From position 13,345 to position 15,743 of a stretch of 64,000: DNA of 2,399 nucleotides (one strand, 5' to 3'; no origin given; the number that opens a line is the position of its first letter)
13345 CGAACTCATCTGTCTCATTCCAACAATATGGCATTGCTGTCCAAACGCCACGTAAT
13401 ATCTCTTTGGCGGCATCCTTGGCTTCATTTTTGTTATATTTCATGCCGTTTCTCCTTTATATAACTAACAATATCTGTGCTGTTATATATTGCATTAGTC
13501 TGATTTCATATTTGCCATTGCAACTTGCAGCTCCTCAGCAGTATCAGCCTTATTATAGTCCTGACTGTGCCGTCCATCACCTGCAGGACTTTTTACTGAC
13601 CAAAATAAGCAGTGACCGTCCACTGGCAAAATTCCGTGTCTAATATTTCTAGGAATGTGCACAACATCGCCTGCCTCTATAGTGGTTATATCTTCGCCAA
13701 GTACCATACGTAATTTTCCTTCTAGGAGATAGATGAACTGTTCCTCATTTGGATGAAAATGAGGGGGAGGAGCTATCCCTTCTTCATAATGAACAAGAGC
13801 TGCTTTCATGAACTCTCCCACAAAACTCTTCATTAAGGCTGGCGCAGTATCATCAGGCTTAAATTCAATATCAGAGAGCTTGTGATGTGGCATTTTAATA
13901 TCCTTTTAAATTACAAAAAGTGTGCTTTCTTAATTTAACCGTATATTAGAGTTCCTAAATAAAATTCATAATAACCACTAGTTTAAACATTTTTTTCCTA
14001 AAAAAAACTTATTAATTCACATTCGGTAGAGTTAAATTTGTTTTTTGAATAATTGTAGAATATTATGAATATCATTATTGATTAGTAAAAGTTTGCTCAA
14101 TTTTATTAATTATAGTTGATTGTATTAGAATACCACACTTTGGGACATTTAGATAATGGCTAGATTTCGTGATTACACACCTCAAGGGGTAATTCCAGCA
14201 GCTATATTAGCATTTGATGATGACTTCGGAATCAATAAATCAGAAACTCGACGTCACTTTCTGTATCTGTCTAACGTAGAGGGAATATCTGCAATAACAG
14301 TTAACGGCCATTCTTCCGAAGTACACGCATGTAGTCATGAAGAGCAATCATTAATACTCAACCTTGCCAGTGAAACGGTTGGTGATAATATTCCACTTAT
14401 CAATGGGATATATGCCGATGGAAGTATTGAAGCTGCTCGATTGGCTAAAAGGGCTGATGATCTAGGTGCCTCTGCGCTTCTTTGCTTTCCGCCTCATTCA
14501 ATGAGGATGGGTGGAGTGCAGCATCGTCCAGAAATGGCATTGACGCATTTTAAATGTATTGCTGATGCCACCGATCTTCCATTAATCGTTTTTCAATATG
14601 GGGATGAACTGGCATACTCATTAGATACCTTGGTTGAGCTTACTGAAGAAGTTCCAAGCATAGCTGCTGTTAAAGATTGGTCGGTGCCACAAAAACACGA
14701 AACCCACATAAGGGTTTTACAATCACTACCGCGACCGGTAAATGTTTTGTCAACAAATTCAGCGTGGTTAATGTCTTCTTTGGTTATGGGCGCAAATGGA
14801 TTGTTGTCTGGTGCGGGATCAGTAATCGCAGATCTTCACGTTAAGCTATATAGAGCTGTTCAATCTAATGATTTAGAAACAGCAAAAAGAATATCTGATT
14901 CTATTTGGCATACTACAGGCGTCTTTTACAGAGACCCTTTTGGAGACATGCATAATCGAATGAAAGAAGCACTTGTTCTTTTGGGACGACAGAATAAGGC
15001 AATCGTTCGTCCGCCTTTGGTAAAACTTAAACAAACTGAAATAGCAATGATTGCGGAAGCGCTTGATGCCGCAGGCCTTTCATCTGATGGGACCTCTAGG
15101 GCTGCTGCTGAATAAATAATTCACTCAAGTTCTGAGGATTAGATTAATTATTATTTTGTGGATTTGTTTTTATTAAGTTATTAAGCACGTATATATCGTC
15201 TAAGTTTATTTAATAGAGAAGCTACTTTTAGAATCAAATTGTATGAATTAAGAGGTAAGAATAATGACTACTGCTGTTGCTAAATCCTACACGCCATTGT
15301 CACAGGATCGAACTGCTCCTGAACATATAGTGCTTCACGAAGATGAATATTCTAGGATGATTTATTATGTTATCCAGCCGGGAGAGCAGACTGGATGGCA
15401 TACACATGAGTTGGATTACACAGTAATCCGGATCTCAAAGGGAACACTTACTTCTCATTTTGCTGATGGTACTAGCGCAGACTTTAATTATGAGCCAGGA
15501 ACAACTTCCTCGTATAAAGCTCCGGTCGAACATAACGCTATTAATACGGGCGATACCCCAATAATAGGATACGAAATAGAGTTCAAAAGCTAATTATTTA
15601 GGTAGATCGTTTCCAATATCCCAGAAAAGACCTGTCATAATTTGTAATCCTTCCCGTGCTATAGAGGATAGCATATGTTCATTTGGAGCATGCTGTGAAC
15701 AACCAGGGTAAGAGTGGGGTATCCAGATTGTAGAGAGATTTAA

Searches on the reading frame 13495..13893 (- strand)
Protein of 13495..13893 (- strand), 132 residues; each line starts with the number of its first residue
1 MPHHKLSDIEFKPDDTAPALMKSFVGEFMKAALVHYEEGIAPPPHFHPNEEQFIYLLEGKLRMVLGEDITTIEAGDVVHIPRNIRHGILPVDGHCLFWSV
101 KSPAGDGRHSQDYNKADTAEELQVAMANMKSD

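Call 33: search_protein_families(library=pfam, proteins=[window:13495-13893:-], max_evalue=0.0001)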
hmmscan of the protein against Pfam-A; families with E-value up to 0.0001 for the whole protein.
window:13495-13893:- (132 aa): 3 families
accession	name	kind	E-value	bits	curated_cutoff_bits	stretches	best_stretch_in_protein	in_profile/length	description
PF07883.17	Cupin_2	-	5.4e-14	52.1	27.2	1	33-88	2-56/70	Cupin domain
PF00190.28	Cupin_1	-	1.6e-06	28.2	22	1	31-91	35-102/151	Cupin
PF02311.25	AraC_binding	-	9.1e-05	22.7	21.1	0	43-98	17-71/135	AraC-like ligand binding domain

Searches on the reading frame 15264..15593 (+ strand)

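Call 33: search_protein_families(library=pfam, proteins=[window:15264-15593:+], max_evalue=0.0001)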
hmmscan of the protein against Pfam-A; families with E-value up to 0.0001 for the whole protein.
window:15264-15593:+ (109 aa): 1 family
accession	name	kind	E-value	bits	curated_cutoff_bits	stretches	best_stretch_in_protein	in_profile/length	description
PF07883.17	Cupin_2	-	3.4e-08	33.5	27.2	1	35-100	3-64/70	Cupin domain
